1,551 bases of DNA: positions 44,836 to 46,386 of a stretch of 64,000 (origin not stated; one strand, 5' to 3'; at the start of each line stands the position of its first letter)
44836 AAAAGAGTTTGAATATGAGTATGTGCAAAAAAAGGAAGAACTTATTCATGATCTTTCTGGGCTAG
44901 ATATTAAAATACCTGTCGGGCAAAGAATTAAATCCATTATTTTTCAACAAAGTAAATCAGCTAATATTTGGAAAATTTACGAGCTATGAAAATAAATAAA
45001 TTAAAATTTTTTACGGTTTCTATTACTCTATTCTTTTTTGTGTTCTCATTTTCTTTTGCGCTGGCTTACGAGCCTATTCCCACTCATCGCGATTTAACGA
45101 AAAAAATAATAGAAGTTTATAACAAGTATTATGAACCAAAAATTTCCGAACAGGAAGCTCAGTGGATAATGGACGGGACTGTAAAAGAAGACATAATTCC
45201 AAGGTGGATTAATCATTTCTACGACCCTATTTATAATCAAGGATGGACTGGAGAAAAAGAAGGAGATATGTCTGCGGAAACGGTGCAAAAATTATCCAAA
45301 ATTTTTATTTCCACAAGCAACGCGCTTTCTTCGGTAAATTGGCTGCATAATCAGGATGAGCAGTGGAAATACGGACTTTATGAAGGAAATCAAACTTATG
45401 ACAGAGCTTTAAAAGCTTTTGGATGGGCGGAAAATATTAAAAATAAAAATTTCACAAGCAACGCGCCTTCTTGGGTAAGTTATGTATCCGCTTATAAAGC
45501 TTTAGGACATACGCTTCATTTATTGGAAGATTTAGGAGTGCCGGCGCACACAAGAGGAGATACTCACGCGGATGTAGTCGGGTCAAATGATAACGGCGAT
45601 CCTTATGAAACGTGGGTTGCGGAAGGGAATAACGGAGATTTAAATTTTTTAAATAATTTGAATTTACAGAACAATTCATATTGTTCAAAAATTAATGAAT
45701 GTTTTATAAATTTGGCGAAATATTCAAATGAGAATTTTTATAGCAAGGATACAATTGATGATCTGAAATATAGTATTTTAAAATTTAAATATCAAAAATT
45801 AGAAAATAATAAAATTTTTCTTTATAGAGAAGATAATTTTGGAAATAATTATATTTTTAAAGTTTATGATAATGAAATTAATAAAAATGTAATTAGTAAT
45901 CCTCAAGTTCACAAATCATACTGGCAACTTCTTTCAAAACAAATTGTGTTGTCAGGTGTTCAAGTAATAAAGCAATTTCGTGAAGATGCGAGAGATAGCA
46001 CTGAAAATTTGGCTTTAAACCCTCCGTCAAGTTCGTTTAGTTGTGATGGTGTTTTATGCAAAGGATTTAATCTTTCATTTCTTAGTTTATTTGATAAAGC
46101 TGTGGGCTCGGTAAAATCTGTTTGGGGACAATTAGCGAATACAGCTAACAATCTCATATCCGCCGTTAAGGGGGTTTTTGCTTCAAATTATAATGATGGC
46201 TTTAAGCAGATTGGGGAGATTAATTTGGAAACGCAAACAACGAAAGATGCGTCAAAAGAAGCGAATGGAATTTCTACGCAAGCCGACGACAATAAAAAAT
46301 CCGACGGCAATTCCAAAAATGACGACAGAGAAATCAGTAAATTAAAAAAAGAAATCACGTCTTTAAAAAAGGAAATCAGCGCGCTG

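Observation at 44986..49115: Giant (~1,370 aa) secreted protein with Zn-hydrolase (P1 nuclease/PLC-like) motif, coiled coil and two lamin-tail domains, interrupted by a -1 frameshift inside LTD 1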

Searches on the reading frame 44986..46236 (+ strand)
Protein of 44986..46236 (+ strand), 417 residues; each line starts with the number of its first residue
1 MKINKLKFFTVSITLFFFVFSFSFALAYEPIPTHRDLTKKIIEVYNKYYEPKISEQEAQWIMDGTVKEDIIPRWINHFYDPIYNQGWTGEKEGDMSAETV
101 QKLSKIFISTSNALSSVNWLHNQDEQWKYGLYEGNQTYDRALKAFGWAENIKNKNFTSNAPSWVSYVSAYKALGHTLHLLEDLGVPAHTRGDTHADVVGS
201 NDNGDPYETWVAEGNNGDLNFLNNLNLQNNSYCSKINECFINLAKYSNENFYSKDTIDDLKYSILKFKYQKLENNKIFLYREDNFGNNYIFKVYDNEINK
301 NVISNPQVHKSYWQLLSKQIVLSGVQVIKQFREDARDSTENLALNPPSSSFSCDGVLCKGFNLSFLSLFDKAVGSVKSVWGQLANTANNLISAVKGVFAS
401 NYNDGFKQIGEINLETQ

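Call 8: search_solved_structures(query=window:44986-46236:+, max_evalue=10, show_alignments=3)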
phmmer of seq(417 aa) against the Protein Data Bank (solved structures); distinct sequences matched with E-value up to 10: 4.
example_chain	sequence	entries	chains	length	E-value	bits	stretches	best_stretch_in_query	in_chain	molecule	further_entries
1qa9_A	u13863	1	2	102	0.043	15.9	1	240-299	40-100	HUMAN CD2 PROTEIN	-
1hnf_A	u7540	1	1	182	0.065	15.3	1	241-309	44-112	CD2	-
1cdb_A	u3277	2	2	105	0.43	12.6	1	239-299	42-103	CD2 | HUMAN CD2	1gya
4jqf_A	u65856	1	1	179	0.66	12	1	231-302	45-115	CST complex subunit STN1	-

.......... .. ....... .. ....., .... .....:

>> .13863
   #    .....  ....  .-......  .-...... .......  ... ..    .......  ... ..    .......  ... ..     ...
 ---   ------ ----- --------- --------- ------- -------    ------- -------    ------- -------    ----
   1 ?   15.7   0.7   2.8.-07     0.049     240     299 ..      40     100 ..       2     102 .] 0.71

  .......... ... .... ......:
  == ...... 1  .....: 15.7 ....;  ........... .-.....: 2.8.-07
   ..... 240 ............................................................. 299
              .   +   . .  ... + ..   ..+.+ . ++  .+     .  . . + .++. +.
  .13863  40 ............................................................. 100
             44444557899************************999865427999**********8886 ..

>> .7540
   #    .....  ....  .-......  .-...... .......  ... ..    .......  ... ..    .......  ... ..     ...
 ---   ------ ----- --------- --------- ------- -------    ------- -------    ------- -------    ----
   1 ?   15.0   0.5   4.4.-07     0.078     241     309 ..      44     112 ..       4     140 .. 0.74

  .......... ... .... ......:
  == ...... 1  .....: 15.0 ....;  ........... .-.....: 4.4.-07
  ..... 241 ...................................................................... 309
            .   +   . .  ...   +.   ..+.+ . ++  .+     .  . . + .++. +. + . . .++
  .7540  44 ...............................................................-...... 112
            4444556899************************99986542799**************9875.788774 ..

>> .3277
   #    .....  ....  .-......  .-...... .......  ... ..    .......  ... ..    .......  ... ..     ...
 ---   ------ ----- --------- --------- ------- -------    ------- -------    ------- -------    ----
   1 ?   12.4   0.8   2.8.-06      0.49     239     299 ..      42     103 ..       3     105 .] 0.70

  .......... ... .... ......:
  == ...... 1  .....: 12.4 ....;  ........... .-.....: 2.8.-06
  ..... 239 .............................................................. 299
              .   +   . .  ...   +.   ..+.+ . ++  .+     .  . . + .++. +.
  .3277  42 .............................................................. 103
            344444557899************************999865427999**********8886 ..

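Call 15: search_solved_structures(query=A2, max_evalue=10, show_alignments=3)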
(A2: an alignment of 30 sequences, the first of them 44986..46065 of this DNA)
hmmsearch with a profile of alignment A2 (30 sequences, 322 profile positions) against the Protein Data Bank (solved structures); distinct sequences matched with E-value up to 10: 22.
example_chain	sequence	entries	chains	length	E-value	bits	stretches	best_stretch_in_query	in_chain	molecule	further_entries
8cqm_A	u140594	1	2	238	9.3e-07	31.8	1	115-213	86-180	Phospholipase C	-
2fgn_A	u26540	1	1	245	7.8e-06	28.7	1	114-186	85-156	Phospholipase C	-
1p5x_A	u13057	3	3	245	9.1e-06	28.5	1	113-186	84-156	Phospholipase C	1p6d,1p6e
2ffz_A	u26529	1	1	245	9.9e-06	28.4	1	112-186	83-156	Phospholipase C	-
1ah7_A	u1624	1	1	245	9.9e-06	28.4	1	112-186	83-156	PHOSPHOLIPASE C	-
2huc_A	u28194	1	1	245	1e-05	28.4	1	114-186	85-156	Phospholipase C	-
9ilk_A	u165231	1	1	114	0.062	15.9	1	208-275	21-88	Transcriptional regulator SarA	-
9ill_A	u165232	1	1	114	0.068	15.8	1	208-275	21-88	Transcriptional regulator SarA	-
2fnp_A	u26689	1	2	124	0.068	15.8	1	199-274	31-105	Staphylococcal accessory regulator A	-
2frh_A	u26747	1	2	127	0.078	15.6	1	199-274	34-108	Staphylococcal accessory regulator A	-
7qgg_G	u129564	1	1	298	0.1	15.2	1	190-254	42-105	60S ribosomal protein L6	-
7ow7_H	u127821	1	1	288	0.14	14.7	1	189-252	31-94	60S ribosomal protein L6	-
7cpu_LE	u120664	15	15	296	0.19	14.3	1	197-254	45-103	60S ribosomal protein L6 | Large ribosomal subunit protein eL6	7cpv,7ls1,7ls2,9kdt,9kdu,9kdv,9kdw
4v7o_A5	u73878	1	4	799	0.24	14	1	186-235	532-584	Proteasome activator BLM10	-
7unh_A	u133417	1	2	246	0.29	13.7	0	124-146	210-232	SP2 designed chlorophyll dimer protein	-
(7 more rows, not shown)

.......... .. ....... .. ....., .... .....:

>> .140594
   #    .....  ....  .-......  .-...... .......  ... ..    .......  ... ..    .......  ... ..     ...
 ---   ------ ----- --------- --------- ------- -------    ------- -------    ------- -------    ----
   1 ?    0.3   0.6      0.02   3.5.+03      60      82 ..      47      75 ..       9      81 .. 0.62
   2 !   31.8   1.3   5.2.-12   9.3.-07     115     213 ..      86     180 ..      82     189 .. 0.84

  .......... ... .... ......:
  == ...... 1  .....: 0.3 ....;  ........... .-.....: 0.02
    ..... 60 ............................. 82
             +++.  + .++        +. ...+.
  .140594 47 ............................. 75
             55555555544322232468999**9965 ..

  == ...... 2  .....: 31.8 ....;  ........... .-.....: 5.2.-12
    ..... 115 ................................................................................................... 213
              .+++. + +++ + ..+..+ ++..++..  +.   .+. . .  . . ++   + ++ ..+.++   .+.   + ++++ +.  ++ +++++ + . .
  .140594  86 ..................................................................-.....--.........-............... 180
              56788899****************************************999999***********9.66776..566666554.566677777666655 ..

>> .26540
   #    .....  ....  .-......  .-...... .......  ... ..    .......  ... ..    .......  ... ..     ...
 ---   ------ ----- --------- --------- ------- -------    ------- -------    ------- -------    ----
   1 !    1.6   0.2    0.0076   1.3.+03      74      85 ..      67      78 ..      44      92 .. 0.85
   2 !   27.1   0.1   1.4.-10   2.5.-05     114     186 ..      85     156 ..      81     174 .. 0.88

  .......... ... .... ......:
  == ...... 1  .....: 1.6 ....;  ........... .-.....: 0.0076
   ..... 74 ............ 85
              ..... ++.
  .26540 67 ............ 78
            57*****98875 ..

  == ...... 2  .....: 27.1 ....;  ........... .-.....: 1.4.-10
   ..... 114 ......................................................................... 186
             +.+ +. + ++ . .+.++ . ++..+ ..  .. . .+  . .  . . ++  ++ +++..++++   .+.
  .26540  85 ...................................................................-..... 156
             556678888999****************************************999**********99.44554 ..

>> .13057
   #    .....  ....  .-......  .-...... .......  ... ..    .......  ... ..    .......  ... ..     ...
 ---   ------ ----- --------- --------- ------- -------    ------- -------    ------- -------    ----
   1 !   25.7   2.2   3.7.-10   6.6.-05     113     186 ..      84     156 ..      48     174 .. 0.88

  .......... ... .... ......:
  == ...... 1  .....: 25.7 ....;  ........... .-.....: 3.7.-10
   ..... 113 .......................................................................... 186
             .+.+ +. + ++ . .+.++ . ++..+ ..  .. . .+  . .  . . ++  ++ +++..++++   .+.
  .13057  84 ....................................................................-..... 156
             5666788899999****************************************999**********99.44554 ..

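Call 16: search_protein_families(library=pfam, alignment_id=A2, max_evalue=1)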
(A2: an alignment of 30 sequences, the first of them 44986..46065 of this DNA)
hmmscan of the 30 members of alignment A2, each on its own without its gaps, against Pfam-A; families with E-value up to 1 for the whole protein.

A. member 1, window:44986-46065:+ (360 aa): 0 families

B. families by the number of members that match (of 30 scanned): 15 families
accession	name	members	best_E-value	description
PF00882.24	Zn_dep_PLPC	18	3.7e-06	Zinc dependent phospholipase C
PF18909.5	dGTP_diPhyd_N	1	0.0047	dATP/dGTP diphosphohydrolase, N-terminal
PF08940.17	DUF1918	1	0.022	Domain of unknown function (DUF1918)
PF11576.14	HcgB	1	0.022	FeGP cofactor biosynthesis protein HcgB, guanylyltransferase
PF22530.2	Terminase-T7_RNaseH-like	1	0.034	Terminase Bacteriophage T7, Ribonuclease H-like domain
PF12449.13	DUF3684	1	0.037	Protein of unknown function (DUF3684)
PF24077.1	IgA0_D2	1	0.089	Immunoglobulin A1 protease autotransporter domain 2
PF16419.11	CNOT1_HEAT_N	1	0.089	CCR4-NOT transcription complex subunit 1 HEAT repeat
PF22960.2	UBR1-like_wing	1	0.091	E3 ubiquitin-protein ligase UBR1-like, winged-helix domain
PF06241.17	Castor_Poll_mid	1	0.11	Castor and Pollux, part of voltage-gated ion channel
PF20407.5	DUF1583_N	1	0.14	Domain of unknown function (DUF1583_N)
PF02249.22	MCR_alpha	1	0.14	Methyl-coenzyme M reductase alpha subunit, C-terminal domain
PF20881.2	G1_gp67_C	1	0.16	Phage G1 gp67, C-terminal domain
PF21165.2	FGFR3_TM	1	0.63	Fibroblast growth factor receptor 3 transmembrane domain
PF10421.14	OAS1_C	1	0.66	2'-5'-oligoadenylate synthetase 1, domain 2, C-terminus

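Call 23: predict_structure(alignment_id=A2)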
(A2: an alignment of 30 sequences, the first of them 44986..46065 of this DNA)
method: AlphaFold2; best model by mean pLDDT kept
length: 360 residues; sequences in the alignment: 30
mean_pLDDT: 89.4   pTM: 0.87
mean pLDDT of the five models: 89.4, 87.0, 86.7, 86.3, 86.2
residues with pLDDT >= 90: 254; 70-90: 76; 50-70: 17; < 50: 13
segments of 3 or more residues with pLDDT < 50: 23-28, 354-357
pLDDT, mean of each block of 10 residues (from residue 1): 76 80 50 92 97 98 95 93 95 90 89 96 94 95 96 84 96 98 96 76 88 87 86 92 97 95 96 98 93 98 97 96 97 94 74 47
secondary structure, 60 per line:
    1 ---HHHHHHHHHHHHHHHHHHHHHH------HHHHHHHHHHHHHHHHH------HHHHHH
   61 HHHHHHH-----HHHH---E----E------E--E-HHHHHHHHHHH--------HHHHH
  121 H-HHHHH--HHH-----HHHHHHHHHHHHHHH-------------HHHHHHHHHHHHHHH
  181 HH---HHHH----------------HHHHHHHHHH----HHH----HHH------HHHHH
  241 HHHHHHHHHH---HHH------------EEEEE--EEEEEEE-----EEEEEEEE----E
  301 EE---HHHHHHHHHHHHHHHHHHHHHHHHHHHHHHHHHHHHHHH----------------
elements in order: H4-25 H32-48 H55-67 H73-76 H97-107 H116-121 H123-127 H138-152 H166-182 H186-189 H206-215 H236-250 E269-273 E276-282 E288-295 E300-302 H306-344

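Call 26: fold_search(model_id=the predicted structure, library=pdb)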
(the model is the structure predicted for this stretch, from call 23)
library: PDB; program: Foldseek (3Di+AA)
matches with E <= 10: 85; with E <= 0.001: 0
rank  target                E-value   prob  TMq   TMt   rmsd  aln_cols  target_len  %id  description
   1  2ffz                  3.2e-03  1.00  0.37  0.50   8.1       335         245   13  Structural Studies Examining the Substrate Specificity Profiles of PC-PLCBc Protein Variants (released 2006-03-28)
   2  1p5x                  3.4e-03  1.00  0.40  0.54   6.8       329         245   12  STRUCTURE OF THE D55N MUTANT OF PHOSPHOLIPASE C FROM BACILLUS CEREUS (released 2003-09-30)
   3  1ah7                  4.3e-03  1.00  0.39  0.53   6.7       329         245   12  PHOSPHOLIPASE C FROM BACILLUS CEREUS (released 1997-12-10)
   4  2fgn                  4.5e-03  1.00  0.38  0.52   7.0       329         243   12  Structural Studies Examining the Substrate Specificity Profiles of PC-PLCBc Protein Variants (released 2006-03-28)
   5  1olp_D                8.4e-03  1.00  0.36  0.35   8.3       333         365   15  Alpha Toxin from Clostridium Absonum (released 2003-10-23)
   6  2huc                  8.8e-03  1.00  0.39  0.53   7.0       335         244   12  Structural Studies Examining the Substrate Specificity Profiles of PC-PLCBc Protein Variants (released 2006-08-08)
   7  2wxu                  1.4e-02  0.99  0.33  0.33   9.3       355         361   12  Clostridium perfringens alpha-toxin strain NCTC8237 mutant T74I (released 2009-11-17)
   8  8cqm_A                2.0e-02  1.00  0.41  0.60   6.2       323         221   12  Broad-range phospholipase C from Listeria monocytogenes (released 2023-10-18)
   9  1ca1                  2.7e-02  1.00  0.40  0.39   9.4       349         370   12  ALPHA-TOXIN FROM CLOSTRIDIUM PERFRINGENS (released 1999-05-04)
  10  1olp_A                2.8e-02  0.99  0.37  0.36   9.4       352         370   13  Alpha Toxin from Clostridium Absonum (released 2003-10-23)
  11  2wxt                  3.6e-02  0.99  0.37  0.37   7.6       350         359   12  Clostridium perfringens alpha-toxin strain NCTC8237 (released 2009-11-17)
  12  2wy6_C                4.1e-02  0.99  0.38  0.38   7.8       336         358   12  Clostridium perfringens alpha-toxin strain NCTC8237 mutant T74I (released 2009-11-24)
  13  8cqm_B                5.0e-02  1.00  0.41  0.59   6.6       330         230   11  Broad-range phospholipase C from Listeria monocytogenes (released 2023-10-18)
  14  2wy6_A                5.0e-02  0.98  0.36  0.36   7.7       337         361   12  Clostridium perfringens alpha-toxin strain NCTC8237 mutant T74I (released 2009-11-24)
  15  2wy6_B                7.4e-02  0.99  0.38  0.38   8.4       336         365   12  Clostridium perfringens alpha-toxin strain NCTC8237 mutant T74I (released 2009-11-24)
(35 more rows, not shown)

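Call 50: search_protein_representatives(alignment_id=A2)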
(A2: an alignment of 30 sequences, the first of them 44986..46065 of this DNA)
Query: 30 sequences, 322 profile positions. Proteins with E-value up to 0.001 (for the whole library): 7862; up to 1e-10: 5331; up to 1e-30: 1140. The best 150 are listed.
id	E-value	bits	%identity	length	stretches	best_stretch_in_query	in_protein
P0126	2.1e-105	369.1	-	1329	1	2-319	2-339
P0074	3.0e-105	368.6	-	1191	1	4-319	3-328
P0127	4.4e-105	368.0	-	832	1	2-319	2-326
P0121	1.3e-104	366.5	-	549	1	1-317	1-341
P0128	3.1e-104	365.2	-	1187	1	7-317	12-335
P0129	3.2e-104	365.2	-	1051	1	4-319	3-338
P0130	2.0e-103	362.6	-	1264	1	8-320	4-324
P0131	2.1e-103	362.5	-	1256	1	5-319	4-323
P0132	4.6e-102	358.1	-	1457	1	1-318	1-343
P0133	5.6e-102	357.8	-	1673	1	6-319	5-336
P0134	5.9e-102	357.8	-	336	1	11-318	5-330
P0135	7.7e-102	357.4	-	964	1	4-319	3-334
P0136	9.6e-102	357.1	-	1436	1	1-319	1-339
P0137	1.5e-101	356.5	-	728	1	1-320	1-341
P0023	1.5e-101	356.4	-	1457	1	2-320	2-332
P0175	3.2e-97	342.2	-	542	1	10-319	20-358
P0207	3.0e-95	335.7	-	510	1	11-320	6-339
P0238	6.3e-93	328.1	-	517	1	1-320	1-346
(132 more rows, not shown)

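Call 53: find_encoding_contigs(protein=P0175, flank=5000, max_places=3)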
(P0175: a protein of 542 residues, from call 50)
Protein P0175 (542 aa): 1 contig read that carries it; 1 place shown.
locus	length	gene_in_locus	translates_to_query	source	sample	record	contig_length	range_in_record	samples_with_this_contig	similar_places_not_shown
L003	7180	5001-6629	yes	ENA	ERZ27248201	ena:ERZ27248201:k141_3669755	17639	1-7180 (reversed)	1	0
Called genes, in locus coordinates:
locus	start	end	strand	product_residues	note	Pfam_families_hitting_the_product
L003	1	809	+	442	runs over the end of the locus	PF08529:NusA_N, PF00575:S1 (weak), PF13184:KH_NusA_1st, PF00013:KH_1 (faint), PF26594:KH_NusA_2nd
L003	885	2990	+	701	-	PF03030:H_PPase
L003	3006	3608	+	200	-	PF00574:CLP_protease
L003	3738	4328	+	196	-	PF20803:PaaX_M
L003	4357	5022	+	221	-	-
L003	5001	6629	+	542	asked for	-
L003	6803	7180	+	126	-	?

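Call 54: find_encoding_contigs(protein=P0207, flank=5000, max_places=3)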
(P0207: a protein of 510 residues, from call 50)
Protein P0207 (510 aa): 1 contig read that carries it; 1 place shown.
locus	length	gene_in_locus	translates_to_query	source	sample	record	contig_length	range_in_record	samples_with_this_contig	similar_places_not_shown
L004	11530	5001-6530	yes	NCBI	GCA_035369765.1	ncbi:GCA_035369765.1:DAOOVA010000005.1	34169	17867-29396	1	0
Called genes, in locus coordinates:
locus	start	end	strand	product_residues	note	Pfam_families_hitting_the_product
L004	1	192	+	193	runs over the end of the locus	-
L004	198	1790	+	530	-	PF01676:Metalloenzyme, PF06415:iPGM_N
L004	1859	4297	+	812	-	PF00133:tRNA-synt_1, PF01406:tRNA-synt_1e (faint), PF09334:tRNA-synt_1g, PF13603:tRNA-synt_1_2, PF00133:tRNA-synt_1, PF09334:tRNA-synt_1g (weak), PF08264:Anticodon_1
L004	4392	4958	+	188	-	-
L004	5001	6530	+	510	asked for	-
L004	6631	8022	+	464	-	PF00932:LTD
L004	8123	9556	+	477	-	-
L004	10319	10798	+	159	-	PF01250:Ribosomal_S6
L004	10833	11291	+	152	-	PF00436:SSB, PF22657:SSB_1 (weak)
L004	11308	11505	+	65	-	PF01084:Ribosomal_S18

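Call 55: find_encoding_contigs(protein=P0238, flank=5000, max_places=3)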
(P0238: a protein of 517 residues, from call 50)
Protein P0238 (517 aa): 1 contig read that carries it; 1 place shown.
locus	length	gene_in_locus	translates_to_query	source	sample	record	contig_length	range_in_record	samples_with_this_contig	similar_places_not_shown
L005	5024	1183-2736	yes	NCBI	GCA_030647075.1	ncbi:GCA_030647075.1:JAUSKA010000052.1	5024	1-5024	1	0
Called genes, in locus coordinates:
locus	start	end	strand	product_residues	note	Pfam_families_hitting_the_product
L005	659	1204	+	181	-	-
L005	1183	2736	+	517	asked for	-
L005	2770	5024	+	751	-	PF22352:K319L-like_PKD (faint), PF00932:LTD, PF00801:PKD, PF18911:PKD_4, PF00932:LTD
